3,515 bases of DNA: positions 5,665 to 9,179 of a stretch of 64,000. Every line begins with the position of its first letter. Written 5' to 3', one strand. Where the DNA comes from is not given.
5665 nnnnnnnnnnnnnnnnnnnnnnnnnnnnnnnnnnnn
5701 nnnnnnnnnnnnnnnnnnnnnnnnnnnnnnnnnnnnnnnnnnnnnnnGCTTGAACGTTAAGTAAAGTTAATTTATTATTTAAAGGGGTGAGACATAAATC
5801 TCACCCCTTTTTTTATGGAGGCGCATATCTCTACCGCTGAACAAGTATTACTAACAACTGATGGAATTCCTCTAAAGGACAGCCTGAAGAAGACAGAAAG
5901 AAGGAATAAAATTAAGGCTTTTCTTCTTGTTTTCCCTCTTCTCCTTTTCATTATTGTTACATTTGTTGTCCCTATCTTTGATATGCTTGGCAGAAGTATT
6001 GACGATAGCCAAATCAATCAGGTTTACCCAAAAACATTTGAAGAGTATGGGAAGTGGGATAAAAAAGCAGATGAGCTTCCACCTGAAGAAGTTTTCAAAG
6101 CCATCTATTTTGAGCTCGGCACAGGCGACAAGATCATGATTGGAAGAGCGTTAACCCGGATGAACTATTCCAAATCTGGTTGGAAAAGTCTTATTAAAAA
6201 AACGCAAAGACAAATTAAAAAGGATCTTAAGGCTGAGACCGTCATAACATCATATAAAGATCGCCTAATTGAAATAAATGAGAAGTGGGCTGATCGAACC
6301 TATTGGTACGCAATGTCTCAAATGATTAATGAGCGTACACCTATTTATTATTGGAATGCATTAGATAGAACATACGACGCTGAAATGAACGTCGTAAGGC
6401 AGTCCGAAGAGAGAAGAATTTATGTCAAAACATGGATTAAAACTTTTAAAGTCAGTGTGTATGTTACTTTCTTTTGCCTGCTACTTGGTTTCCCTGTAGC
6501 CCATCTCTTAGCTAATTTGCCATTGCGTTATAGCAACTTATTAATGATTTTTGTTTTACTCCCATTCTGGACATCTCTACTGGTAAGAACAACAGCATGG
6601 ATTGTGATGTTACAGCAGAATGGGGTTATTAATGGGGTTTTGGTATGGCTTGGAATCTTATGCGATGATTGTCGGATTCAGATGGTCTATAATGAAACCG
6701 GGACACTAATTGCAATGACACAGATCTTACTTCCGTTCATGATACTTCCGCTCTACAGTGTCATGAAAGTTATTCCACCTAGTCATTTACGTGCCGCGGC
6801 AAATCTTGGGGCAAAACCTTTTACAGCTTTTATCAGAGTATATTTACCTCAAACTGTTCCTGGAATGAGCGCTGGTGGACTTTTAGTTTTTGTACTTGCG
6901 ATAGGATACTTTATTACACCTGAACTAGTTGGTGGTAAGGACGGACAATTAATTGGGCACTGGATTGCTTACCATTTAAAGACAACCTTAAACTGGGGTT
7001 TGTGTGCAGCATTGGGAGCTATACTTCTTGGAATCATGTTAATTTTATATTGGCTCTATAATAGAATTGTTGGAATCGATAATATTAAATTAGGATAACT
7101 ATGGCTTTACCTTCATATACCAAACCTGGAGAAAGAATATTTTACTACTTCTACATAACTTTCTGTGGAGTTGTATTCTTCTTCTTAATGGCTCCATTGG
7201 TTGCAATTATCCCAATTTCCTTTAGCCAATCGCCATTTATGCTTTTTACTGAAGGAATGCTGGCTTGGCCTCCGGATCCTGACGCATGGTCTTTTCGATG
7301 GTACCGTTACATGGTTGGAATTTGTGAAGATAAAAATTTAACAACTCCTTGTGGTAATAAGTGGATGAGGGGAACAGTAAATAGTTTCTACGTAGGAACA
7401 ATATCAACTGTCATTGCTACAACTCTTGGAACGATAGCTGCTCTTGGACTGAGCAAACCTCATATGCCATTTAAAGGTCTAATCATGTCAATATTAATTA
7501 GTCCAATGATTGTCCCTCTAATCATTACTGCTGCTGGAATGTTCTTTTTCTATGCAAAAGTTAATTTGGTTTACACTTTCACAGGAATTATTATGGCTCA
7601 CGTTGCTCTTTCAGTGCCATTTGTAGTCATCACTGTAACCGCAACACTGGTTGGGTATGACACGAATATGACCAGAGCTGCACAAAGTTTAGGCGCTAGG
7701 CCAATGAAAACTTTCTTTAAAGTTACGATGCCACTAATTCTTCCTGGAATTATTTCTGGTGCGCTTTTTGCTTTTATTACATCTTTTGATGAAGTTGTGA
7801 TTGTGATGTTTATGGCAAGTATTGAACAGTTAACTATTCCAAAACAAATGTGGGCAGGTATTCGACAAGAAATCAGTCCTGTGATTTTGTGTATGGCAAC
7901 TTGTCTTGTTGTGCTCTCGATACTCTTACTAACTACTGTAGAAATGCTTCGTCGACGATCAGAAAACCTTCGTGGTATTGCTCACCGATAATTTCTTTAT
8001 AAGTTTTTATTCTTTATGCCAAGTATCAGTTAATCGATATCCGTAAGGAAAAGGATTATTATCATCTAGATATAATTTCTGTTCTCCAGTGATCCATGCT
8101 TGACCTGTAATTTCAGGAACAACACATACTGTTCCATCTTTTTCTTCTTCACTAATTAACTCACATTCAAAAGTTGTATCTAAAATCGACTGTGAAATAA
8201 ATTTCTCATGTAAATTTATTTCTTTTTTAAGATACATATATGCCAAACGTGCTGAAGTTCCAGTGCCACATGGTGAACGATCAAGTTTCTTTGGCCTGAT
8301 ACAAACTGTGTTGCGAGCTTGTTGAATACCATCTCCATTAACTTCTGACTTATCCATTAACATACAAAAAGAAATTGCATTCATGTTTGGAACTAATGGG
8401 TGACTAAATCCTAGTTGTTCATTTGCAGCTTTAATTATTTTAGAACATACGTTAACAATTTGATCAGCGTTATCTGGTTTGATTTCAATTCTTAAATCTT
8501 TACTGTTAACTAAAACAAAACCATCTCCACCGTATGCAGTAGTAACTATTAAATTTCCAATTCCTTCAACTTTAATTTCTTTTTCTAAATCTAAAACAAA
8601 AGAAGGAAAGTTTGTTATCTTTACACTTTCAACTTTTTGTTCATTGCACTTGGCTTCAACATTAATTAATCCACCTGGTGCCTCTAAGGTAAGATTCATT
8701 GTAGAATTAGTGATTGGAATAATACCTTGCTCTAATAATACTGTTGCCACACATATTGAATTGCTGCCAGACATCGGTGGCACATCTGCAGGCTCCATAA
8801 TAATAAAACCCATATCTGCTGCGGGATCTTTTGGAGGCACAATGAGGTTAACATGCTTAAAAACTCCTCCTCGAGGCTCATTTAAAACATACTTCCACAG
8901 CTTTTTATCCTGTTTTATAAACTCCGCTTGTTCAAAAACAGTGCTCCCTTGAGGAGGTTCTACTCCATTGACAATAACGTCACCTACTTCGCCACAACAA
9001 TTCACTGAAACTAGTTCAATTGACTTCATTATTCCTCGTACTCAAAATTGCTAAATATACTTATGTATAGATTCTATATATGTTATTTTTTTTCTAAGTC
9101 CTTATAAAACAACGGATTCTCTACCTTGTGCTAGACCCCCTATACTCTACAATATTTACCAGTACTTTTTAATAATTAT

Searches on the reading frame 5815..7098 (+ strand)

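Call 27: search_protein_families(library=pfam, max_evalue=0.000001, proteins=[window:5815-7098:+])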
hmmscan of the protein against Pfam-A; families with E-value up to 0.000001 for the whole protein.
window:5815-7098:+ (427 aa): 1 family
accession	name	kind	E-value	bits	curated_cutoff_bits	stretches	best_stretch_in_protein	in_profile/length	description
PF00528.27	BPD_transp_1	-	1.7e-11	44.7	26.4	1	225-418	1-178/184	Binding-protein-dependent transport system inner membrane component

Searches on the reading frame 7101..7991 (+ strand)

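Call 27: search_protein_families(library=pfam, max_evalue=0.000001, proteins=[window:7101-7991:+])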
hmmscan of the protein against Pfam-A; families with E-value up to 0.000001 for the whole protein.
window:7101-7991:+ (296 aa): 1 family
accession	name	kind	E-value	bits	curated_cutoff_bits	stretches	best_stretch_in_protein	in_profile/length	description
PF00528.27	BPD_transp_1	-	1.2e-15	58.2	26.4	1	107-286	2-181/184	Binding-protein-dependent transport system inner membrane component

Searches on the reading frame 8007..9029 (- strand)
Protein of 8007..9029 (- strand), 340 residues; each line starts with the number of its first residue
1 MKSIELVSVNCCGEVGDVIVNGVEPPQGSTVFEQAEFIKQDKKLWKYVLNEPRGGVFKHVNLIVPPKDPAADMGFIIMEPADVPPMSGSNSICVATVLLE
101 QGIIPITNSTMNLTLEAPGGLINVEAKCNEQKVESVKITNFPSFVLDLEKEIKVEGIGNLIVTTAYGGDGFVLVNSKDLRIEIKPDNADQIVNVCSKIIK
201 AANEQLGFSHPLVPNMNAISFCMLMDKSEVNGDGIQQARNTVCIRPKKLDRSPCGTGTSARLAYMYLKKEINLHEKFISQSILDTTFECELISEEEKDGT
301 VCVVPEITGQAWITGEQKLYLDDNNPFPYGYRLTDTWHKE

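Call 27: search_protein_families(library=pfam, max_evalue=0.000001, proteins=[window:8007-9029:-])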
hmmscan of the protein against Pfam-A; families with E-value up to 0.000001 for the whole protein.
window:8007-9029:- (340 aa): 1 family
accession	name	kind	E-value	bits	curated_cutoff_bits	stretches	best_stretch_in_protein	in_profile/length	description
PF05544.16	Pro_racemase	-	3.5e-108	362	27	1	7-332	2-325/325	Proline racemase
